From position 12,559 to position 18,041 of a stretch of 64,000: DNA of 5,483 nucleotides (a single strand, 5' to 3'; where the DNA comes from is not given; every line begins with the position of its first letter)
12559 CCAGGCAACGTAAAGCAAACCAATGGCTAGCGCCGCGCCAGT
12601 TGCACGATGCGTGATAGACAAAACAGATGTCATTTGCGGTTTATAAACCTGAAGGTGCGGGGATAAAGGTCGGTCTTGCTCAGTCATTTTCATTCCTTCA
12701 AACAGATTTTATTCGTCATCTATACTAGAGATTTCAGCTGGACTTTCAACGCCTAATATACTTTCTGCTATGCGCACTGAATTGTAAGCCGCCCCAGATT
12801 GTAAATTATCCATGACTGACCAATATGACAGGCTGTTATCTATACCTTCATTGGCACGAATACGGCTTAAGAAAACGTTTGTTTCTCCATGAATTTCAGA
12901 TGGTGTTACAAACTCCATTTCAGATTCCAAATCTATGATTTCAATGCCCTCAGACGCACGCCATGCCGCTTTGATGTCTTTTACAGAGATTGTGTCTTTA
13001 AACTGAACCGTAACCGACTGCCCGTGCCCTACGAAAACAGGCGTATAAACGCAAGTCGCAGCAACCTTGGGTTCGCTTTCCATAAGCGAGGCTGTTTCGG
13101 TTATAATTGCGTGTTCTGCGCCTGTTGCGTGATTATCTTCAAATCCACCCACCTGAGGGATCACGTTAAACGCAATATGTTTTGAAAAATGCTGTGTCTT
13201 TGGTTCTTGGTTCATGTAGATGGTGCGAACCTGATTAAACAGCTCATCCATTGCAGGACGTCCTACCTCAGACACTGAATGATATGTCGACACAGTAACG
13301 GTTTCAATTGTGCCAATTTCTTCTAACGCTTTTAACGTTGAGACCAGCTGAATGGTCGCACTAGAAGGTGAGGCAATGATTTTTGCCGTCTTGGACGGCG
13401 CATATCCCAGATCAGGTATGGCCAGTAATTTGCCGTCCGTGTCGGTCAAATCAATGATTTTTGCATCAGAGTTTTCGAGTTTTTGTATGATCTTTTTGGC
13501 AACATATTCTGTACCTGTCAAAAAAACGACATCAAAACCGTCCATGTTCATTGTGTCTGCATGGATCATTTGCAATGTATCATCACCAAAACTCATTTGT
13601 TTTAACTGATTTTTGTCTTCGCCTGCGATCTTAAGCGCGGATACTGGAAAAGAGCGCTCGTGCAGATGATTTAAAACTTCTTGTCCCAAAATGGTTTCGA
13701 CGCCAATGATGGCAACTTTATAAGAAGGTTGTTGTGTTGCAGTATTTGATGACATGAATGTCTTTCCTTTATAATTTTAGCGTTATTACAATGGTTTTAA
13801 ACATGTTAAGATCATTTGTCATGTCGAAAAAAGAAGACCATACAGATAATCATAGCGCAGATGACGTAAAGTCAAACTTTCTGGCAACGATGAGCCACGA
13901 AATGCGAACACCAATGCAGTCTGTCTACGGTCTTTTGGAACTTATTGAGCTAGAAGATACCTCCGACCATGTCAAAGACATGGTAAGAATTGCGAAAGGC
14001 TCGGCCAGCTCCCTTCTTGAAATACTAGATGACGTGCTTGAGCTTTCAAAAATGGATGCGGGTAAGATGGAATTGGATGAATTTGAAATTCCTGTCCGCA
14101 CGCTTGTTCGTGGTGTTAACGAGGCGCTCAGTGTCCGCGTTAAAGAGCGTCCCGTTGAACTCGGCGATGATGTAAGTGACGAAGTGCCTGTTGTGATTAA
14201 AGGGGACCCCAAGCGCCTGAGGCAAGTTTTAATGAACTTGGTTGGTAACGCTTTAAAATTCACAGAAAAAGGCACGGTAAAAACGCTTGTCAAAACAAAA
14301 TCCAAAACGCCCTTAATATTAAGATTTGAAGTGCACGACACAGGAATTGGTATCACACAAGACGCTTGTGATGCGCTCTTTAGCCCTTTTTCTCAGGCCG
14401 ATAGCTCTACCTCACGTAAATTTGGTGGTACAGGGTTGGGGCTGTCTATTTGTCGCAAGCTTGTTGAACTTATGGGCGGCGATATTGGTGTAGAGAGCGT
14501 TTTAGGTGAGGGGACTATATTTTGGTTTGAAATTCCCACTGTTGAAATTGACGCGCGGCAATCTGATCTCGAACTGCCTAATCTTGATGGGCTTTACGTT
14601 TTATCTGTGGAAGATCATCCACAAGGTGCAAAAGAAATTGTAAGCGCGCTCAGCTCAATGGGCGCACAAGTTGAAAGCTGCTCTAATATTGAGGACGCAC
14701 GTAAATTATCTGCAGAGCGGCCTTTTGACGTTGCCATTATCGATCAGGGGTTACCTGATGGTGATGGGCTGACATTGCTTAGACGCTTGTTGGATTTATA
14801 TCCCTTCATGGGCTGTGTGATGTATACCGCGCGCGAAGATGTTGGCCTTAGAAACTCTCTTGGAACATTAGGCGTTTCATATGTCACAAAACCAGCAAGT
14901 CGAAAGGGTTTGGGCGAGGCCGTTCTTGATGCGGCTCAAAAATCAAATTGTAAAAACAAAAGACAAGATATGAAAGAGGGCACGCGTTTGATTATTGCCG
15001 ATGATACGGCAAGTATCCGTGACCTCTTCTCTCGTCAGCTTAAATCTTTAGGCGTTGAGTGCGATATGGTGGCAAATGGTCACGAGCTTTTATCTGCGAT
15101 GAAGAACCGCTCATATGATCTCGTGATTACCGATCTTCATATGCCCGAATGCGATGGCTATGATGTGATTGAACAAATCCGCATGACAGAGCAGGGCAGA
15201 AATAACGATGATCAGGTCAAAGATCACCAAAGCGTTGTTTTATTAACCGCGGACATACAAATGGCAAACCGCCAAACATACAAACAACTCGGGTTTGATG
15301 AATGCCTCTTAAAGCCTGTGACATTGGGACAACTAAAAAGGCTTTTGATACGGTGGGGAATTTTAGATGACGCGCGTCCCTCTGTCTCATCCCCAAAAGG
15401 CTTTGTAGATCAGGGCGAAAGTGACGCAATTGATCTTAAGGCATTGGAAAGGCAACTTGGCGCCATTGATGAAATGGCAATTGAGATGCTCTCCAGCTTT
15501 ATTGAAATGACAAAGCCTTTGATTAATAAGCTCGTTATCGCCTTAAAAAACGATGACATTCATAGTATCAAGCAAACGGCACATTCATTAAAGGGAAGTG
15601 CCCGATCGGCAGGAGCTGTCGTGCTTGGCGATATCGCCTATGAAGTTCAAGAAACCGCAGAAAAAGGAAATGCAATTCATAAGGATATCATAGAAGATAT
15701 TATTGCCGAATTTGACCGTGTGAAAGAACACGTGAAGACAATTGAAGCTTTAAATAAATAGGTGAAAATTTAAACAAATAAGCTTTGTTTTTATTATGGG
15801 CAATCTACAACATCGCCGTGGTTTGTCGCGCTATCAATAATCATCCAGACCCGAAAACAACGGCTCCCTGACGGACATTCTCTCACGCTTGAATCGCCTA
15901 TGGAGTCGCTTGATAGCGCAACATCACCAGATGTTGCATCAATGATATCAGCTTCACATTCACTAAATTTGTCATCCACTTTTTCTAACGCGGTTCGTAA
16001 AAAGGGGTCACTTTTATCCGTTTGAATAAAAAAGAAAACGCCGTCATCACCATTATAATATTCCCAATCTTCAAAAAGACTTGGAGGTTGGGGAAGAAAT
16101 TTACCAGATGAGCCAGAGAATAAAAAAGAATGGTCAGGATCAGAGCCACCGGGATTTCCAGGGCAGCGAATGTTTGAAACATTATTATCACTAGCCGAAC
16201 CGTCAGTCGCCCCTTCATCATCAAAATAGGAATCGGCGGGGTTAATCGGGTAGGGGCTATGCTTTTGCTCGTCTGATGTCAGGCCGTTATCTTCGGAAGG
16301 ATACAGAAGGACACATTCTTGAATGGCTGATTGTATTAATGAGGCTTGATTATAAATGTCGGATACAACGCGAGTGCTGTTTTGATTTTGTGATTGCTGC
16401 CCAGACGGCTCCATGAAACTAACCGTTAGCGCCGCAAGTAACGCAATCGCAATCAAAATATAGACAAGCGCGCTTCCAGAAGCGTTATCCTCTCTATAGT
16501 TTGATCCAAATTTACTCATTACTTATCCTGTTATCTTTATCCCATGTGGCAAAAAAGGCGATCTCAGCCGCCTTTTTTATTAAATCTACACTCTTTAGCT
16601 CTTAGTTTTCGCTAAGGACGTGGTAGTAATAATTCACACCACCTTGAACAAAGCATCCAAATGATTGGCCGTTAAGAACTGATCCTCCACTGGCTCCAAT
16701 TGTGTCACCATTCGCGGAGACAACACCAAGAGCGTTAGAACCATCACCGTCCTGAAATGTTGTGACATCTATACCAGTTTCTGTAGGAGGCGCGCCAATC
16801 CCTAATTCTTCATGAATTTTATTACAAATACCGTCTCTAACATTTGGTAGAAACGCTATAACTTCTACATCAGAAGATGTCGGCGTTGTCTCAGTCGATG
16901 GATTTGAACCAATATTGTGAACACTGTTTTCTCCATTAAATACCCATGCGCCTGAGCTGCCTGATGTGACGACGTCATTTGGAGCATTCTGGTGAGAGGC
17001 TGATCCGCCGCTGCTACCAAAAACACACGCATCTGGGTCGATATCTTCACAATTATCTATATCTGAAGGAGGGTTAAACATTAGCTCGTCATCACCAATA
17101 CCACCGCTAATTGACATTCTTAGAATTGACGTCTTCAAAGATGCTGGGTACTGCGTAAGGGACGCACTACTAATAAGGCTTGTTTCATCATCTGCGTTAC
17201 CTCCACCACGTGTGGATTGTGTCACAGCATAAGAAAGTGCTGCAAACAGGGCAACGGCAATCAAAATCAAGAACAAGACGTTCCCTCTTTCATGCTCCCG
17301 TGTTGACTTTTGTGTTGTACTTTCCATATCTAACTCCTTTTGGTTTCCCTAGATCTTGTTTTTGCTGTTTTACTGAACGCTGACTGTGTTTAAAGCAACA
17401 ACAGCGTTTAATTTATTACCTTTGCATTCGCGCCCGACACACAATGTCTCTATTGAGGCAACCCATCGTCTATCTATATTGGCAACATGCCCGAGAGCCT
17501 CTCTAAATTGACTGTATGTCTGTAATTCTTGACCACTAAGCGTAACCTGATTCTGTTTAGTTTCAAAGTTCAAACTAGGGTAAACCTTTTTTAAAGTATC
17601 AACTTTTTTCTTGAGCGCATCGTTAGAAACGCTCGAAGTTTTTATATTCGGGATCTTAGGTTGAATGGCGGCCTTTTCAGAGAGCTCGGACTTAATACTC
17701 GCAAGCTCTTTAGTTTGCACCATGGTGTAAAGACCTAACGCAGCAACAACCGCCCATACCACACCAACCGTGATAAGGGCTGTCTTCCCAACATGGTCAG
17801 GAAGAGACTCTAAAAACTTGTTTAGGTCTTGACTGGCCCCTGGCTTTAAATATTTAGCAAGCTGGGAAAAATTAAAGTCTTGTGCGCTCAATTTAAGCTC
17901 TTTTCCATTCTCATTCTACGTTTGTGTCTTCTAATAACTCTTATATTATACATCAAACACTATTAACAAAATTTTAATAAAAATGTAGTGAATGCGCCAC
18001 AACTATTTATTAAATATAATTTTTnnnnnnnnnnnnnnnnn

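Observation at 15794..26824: Compact, mosaic type IV filament (T4P/T2SS-like) locus that does not fit a canonical class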

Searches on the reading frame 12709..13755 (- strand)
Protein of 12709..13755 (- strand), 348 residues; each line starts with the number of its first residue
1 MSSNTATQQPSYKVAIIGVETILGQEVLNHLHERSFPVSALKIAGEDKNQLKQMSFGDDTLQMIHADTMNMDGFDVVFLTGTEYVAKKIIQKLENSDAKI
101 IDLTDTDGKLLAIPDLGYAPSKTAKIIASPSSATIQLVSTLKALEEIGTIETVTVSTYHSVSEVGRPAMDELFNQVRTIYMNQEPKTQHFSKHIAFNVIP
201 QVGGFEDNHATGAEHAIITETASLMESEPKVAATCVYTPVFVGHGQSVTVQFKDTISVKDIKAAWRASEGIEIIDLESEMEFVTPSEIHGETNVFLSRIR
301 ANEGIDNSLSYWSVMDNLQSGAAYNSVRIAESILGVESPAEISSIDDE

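Call 84: search_protein_families(library=pfam, proteins=[window:12709-13755:-], max_evalue=0.00001)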
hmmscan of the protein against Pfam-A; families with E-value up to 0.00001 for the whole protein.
window:12709-13755:- (348 aa): 2 families
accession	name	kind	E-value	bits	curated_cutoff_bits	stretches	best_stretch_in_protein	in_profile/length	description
PF02774.23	Semialdhyde_dhC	-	7.8e-39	134.2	26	1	141-318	1-182/184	Semialdehyde dehydrogenase, dimerisation domain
PF01118.30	Semialdhyde_dh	-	2.4e-09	38.1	26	1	13-104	1-97/121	Semialdehyde dehydrogenase, NAD binding domain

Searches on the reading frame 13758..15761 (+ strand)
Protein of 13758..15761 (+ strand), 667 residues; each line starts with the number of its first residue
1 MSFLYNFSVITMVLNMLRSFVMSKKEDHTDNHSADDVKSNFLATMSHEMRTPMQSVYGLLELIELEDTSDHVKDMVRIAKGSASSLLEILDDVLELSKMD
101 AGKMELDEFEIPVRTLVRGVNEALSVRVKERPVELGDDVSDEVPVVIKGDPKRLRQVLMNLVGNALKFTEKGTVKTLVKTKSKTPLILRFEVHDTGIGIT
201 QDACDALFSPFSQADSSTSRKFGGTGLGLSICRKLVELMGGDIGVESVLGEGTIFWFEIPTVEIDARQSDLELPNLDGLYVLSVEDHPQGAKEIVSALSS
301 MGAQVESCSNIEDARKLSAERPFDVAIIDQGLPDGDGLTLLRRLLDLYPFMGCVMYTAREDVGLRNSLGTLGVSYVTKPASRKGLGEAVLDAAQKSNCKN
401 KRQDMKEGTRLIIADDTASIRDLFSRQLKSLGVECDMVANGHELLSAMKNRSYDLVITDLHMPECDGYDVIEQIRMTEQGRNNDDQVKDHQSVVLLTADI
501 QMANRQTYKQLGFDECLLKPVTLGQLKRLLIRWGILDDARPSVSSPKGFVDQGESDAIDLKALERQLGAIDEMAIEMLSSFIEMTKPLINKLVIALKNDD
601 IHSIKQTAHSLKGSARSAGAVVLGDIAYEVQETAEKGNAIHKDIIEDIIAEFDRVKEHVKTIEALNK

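Call 84: search_protein_families(library=pfam, proteins=[window:13758-15761:+], max_evalue=0.00001)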
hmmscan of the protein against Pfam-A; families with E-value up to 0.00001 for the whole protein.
window:13758-15761:+ (667 aa): 4 families
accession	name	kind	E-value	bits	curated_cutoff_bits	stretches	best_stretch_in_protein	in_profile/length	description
PF00072.30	Response_reg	-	2.7e-37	127.8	30.2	2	412-528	2-108/111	Response regulator receiver domain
PF02518.31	HATPase_c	-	4.3e-30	104.8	26.4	1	149-261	1-109/111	Histidine kinase-, DNA gyrase B-, and HSP90-like ATPase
PF00512.31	HisKA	-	1.3e-16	60.8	26.9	1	38-102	2-66/66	His Kinase A (phospho-acceptor) domain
PF01627.28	Hpt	-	1.7e-11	44.6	24.6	1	576-656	1-82/84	Hpt domain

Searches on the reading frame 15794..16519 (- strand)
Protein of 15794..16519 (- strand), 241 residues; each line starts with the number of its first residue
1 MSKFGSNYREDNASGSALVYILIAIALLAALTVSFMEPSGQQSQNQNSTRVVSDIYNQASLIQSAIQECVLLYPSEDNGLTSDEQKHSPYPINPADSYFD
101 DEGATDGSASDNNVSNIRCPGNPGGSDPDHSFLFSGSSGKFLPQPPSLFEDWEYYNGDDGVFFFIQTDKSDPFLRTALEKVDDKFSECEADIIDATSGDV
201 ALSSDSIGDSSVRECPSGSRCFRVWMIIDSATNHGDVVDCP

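Call 3: search_protein_families(library=pfam, proteins=[window:15794-16519:-], max_evalue=0.1)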
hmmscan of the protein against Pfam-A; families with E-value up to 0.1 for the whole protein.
window:15794-16519:- (241 aa): 0 families

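Call 4: search_protein_families(library=ncbifam, proteins=[window:15794-16519:-], max_evalue=0.1)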
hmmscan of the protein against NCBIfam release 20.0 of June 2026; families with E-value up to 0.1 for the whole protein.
window:15794-16519:- (241 aa): 1 family
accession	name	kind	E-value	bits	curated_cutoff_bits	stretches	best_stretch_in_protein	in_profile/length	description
NF033802.1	AimP_fam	subfamily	0.0013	18.9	35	1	21-61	4-39/43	lysogeny pheromone AimP family peptide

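Call 23: search_solved_structures(query=A4, max_evalue=10)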
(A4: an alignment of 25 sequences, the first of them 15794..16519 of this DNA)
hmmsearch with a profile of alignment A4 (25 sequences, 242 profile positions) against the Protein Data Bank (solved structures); distinct sequences matched with E-value up to 10: 0.

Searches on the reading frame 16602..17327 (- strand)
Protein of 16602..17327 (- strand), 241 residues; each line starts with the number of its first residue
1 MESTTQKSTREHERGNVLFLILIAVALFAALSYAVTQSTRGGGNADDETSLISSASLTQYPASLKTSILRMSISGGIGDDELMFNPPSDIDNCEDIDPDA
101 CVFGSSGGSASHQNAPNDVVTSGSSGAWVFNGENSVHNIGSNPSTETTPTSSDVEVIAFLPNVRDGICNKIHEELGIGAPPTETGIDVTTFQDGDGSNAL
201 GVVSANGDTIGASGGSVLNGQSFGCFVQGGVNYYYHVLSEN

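Call 3: search_protein_families(library=pfam, proteins=[window:16602-17327:-], max_evalue=0.1)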
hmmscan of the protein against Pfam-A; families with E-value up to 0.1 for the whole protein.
window:16602-17327:- (241 aa): 0 families

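Call 4: search_protein_families(library=ncbifam, proteins=[window:16602-17327:-], max_evalue=0.1)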
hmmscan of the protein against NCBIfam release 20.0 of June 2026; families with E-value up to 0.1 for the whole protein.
window:16602-17327:- (241 aa): 0 families

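Call 22: search_solved_structures(query=A3, max_evalue=10)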
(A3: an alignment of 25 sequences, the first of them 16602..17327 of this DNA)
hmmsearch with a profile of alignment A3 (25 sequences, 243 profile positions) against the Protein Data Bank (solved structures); distinct sequences matched with E-value up to 10: 2.
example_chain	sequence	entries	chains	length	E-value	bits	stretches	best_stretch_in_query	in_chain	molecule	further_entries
5cwq_A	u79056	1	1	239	0.12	15.3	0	6-48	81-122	Designed helical repeat protein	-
4dyw_A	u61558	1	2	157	1.9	11.3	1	156-180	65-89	MutT/NUDIX family protein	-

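Call 24: find_homologous_proteins(query=window:16602-17327:-, max_evalue=0.001)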
Query window:16602-17327:- (241 aa): 3035 proteins with E <= 0.001 among 4700 candidates; the best 120 are listed.
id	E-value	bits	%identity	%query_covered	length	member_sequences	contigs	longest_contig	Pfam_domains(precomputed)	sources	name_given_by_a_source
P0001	4.8e-79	283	64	96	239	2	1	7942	-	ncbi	-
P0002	9.3e-78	279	65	96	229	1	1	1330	-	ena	-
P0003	2.2e-77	278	60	100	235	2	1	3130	-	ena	-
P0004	1.2e-76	275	59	100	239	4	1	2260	-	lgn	-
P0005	2.2e-75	271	59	100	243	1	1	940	-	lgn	-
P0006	3.8e-74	267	57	98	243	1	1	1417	-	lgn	-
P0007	4.8e-72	260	56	100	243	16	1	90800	-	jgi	jgi:hypothetical protein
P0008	1.4e-71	259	58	96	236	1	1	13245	-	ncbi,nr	ncbi:MAG: hypothetical protein JKY11_00900 [Alphaproteobacteria bacterium]|nr:hypothetical protein [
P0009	2.3e-71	258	56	100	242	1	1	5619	-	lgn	-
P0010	1.7e-70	255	60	100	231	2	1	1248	-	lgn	-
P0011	2.9e-70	255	54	100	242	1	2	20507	-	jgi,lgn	jgi:hypothetical protein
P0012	7.0e-70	253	58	96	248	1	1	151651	-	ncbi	-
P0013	2.8e-69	251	54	100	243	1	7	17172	-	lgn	-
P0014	4.5e-69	251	57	100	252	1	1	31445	-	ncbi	-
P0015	1.5e-68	249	55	100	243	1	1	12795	-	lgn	-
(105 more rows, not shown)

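Call 35: predict_structure(alignment_id=A5)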
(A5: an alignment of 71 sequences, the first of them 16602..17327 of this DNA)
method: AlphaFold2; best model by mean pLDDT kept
length: 241 residues; sequences in the alignment: 71
mean_pLDDT: 86.5   pTM: 0.76
mean pLDDT of the five models: 86.5, 85.2, 85.1, 84.5, 82.4
residues with pLDDT >= 90: 149; 70-90: 52; 50-70: 40; < 50: 0
segments of 3 or more residues with pLDDT < 50: none
pLDDT, mean of each block of 10 residues (from residue 1): 64 70 88 62 72 89 95 92 93 92 94 95 93 92 76 92 96 95 94 73 77 90 97 96 68
secondary structure, 60 per line:
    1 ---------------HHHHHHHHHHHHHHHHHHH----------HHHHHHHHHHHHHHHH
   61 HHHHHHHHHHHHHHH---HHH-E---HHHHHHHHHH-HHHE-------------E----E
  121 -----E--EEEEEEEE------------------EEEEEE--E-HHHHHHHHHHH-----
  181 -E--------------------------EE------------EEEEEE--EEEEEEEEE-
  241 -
elements in order: H16-34 H45-75 H87-96 E129-136 E155-160 H165-175 E223-228 E231-239

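Call 38: fold_search(model_id=the predicted structure, library=pdb)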
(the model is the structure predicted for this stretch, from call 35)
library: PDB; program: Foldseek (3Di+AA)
matches with E <= 10: 2; with E <= 0.001: 0
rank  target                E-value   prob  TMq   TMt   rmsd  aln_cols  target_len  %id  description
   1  8wrv_A                9.2e+00  0.03  0.06  0.05   0.7        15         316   27  Cryo-EM mini structure of Cas12-2/crRNA/Target DNA complex (released 2025-04-16)
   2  8va7_A                9.2e+00  0.00  0.07  0.03   6.7        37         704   11  Crystal structure of CapGH3a enzyme retrieved from capybara gut metagenome (released 2024-10-23)

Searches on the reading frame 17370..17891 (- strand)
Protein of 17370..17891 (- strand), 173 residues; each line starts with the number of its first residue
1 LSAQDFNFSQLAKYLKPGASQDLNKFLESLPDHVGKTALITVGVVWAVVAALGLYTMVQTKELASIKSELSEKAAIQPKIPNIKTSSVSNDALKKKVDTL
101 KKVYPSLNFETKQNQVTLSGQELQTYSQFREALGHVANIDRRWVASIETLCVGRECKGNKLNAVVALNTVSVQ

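Call 3: search_protein_families(library=pfam, proteins=[window:17370-17891:-], max_evalue=0.1)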
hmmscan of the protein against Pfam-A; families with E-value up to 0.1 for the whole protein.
window:17370-17891:- (173 aa): 2 families
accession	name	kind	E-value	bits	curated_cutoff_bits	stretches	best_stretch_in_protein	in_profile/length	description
PF20849.2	TelK_muzzle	-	0.077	13.5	27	0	62-113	37-85/118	Protelomerase, muzzle domain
PF18035.6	Bap31_Bap29_C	-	0.082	13.4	30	0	61-120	1-45/52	Bap31/Bap29 cytoplasmic coiled-coil domain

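Call 4: search_protein_families(library=ncbifam, proteins=[window:17370-17891:-], max_evalue=0.1)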
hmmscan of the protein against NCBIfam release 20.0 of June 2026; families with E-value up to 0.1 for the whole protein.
window:17370-17891:- (173 aa): 0 families

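Call 21: search_solved_structures(query=A2, max_evalue=10)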
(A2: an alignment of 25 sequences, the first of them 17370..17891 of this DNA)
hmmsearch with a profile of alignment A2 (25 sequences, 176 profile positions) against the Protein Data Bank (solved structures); distinct sequences matched with E-value up to 10: 2.
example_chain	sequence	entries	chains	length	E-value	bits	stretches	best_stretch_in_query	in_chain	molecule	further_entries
2yub_A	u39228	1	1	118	0.17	14.4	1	50-110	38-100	LIM domain kinase 2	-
8gi4_A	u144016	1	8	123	0.32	13.5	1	50-112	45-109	LIM domain kinase 2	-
